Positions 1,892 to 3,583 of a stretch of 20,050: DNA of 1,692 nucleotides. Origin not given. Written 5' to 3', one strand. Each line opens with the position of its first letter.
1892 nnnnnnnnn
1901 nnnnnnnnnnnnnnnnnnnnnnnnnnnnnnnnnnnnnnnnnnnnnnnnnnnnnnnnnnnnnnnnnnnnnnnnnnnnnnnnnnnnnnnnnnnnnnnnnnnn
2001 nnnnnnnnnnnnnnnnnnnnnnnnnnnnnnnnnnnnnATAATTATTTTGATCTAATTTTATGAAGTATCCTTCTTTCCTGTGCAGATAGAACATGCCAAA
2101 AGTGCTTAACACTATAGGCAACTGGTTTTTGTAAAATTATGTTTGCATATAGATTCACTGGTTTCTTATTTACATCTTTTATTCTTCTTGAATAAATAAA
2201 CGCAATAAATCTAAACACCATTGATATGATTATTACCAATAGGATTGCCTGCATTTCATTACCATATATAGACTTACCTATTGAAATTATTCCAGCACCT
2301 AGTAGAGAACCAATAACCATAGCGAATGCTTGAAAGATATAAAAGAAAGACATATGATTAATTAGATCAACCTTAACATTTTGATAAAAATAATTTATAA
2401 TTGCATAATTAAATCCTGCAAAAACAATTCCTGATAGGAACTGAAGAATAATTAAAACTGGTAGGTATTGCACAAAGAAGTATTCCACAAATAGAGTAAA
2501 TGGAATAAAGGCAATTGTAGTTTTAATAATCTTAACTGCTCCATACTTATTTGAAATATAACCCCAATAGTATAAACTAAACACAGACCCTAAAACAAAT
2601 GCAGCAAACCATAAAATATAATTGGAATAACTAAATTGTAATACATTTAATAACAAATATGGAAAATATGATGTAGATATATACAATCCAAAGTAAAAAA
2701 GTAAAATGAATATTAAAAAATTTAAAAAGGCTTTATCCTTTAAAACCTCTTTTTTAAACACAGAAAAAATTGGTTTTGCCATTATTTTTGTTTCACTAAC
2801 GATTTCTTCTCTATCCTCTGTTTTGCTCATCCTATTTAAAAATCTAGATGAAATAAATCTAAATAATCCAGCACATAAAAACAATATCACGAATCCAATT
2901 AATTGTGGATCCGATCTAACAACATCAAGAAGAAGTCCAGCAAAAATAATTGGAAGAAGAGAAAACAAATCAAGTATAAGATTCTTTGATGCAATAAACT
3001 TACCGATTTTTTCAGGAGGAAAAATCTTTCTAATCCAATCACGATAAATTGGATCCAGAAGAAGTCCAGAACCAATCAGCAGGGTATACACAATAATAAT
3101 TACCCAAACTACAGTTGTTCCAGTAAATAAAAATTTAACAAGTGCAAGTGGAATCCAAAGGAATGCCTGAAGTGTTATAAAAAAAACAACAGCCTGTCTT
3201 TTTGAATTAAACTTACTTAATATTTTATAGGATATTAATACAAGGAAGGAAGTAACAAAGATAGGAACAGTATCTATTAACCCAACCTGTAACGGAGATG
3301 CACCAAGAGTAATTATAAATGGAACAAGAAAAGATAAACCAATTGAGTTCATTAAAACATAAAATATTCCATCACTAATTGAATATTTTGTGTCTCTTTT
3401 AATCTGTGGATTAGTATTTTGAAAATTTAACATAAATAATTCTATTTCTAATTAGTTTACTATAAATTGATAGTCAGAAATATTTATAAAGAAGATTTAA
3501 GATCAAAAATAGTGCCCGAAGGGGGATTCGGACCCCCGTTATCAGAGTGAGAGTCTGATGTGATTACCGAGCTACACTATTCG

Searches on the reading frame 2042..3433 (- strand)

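Call 72: search_protein_families(library=pfam, max_evalue=0.001, proteins=[window:2042-3433:-])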
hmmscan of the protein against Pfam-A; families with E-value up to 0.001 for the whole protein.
window:2042-3433:- (463 aa): 2 families
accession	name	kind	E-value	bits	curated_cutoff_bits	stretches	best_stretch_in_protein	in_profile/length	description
PF07690.21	MFS_1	-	1.7e-26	93.4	33.4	2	24-309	6-277/347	Major Facilitator Superfamily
PF12832.13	MFS_1_like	-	2.1e-06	27.5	25.2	1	163-379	143-358/373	MFS_1 like family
